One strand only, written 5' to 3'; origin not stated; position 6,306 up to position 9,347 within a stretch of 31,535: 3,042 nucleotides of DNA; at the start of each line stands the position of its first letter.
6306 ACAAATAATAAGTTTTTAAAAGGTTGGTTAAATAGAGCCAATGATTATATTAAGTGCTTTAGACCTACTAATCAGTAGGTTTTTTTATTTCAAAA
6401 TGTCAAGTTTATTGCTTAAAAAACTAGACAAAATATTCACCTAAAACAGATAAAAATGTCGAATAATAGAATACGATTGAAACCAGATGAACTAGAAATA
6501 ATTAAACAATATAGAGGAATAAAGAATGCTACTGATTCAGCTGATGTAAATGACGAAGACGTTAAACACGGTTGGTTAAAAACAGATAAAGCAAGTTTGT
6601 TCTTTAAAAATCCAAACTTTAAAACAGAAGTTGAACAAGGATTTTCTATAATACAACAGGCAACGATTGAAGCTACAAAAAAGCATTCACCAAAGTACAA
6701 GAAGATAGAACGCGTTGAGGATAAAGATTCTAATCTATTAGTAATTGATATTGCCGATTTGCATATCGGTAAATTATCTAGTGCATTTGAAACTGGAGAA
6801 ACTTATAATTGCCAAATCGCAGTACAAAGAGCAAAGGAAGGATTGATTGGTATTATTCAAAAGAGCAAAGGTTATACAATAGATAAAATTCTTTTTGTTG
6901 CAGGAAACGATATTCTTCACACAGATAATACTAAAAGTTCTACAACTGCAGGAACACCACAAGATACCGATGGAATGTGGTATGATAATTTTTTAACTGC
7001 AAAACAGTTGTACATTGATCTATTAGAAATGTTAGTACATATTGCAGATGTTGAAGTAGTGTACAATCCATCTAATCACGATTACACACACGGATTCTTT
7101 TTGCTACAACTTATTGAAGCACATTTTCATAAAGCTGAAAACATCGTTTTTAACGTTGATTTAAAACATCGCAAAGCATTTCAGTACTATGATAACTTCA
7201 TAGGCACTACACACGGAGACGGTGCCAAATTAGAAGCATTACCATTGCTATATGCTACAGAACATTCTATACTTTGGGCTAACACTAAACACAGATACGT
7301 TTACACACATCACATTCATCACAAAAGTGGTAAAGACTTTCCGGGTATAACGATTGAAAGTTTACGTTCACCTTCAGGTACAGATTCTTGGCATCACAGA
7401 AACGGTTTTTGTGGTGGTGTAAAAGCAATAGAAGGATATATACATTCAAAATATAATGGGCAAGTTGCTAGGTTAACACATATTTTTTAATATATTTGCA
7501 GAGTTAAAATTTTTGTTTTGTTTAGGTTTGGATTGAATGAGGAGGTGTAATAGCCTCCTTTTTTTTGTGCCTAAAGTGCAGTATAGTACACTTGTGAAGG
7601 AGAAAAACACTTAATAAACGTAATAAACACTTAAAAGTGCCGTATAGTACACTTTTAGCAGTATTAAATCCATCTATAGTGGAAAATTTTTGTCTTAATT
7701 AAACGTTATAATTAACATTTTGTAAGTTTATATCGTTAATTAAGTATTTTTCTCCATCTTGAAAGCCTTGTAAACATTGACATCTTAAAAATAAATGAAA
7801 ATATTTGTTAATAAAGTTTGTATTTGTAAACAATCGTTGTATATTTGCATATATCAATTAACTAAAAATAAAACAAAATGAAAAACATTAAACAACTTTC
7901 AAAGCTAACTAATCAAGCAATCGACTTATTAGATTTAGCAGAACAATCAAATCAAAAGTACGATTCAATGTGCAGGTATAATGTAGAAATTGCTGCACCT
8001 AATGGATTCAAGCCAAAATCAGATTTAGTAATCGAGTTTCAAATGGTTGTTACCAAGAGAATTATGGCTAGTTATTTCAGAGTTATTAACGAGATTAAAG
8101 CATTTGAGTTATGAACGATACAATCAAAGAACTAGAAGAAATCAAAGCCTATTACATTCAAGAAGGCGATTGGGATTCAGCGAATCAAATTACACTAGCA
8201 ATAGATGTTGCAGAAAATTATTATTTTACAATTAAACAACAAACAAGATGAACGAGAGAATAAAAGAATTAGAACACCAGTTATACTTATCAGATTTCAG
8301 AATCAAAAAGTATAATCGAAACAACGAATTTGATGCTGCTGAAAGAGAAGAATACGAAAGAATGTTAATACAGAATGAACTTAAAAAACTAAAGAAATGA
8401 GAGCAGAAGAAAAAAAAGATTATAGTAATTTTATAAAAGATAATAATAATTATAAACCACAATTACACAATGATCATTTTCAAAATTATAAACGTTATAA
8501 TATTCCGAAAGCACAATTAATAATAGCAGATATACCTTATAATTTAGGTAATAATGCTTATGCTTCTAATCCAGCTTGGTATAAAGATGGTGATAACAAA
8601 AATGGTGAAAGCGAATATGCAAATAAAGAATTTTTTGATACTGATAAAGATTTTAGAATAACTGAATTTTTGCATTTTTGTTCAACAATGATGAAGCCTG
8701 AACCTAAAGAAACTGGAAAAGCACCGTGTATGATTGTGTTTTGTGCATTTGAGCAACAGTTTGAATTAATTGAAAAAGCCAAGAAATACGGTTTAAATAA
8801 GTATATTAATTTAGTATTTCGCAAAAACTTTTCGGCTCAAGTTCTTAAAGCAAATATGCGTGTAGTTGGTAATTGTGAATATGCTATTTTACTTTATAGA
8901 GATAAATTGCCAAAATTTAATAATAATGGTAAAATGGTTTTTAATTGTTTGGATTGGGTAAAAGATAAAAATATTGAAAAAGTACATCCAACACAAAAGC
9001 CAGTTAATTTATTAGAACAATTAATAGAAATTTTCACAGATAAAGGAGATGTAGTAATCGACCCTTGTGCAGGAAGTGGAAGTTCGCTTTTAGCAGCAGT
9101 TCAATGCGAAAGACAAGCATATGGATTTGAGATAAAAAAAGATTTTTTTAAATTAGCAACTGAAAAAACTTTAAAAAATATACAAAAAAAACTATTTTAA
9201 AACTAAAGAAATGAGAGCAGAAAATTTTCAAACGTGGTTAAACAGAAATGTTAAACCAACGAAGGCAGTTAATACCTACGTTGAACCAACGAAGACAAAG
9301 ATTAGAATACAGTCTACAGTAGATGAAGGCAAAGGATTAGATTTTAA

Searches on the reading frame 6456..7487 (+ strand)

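Call 10: search_protein_families(library=phrogs, proteins=[window:6456-7487:+], max_evalue=0.001)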
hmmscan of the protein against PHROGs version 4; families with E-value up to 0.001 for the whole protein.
window:6456-7487:+ (344 aa): 5 families
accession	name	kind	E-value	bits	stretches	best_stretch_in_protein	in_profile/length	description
phrog_704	-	DNA, RNA and nucleotide metabolism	6.9e-66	223.9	1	55-342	94-384/390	DNA repair exonuclease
phrog_284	-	DNA, RNA and nucleotide metabolism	1e-14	55.3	1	65-324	101-374/398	exonuclease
phrog_21891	-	unknown function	1.7e-12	49.1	1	213-318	4-108/130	-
phrog_20762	-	unknown function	3.7e-08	34.7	1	240-341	11-112/117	-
phrog_20703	-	unknown function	0.00065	20.6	0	72-165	141-233/258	-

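Call 11: search_protein_families(library=pfam, proteins=[window:6456-7487:+], max_evalue=0.001)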
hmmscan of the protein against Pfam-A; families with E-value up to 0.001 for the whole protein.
window:6456-7487:+ (344 aa): 0 families

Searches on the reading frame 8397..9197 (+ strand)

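Call 10: search_protein_families(library=phrogs, proteins=[window:8397-9197:+], max_evalue=0.001)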
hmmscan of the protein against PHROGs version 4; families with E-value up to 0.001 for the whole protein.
window:8397-9197:+ (267 aa): 9 families
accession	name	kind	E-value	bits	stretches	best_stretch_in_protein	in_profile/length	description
phrog_67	-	other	8.9e-48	164.9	1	14-262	114-347/743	DNA methyltransferase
phrog_3008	-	other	2e-22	80.7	1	183-264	136-217/244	DNA methyltransferase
phrog_18293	-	other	2.5e-20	73.6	1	190-260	40-109/119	methyltransferase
phrog_498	-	other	7.1e-19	68.8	1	38-258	222-420/633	DNA methyltransferase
phrog_6952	-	other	1.7e-11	45.3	1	197-262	114-178/181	DNA methyltransferase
phrog_23085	-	unknown function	4.5e-11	43.6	1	185-259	31-106/138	-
phrog_23148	-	unknown function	7.7e-09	36.8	1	187-257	75-145/165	-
phrog_16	-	DNA, RNA and nucleotide metabolism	2.4e-07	30.4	1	90-255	838-906/986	DNA helicase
phrog_8769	-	other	6.6e-05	23.7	1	211-258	6-53/71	methyltransferase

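Call 11: search_protein_families(library=pfam, proteins=[window:8397-9197:+], max_evalue=0.001)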
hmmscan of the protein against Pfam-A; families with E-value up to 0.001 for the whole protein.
window:8397-9197:+ (267 aa): 2 families
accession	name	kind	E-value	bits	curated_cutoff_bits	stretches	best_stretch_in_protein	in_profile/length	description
PF01555.25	N6_N4_Mtase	-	1.6e-24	87.5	26.7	1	40-255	2-220/221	DNA methylase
PF02384.22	N6_Mtase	-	0.00086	19.2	20.4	0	202-255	31-94/311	N-6 DNA Methylase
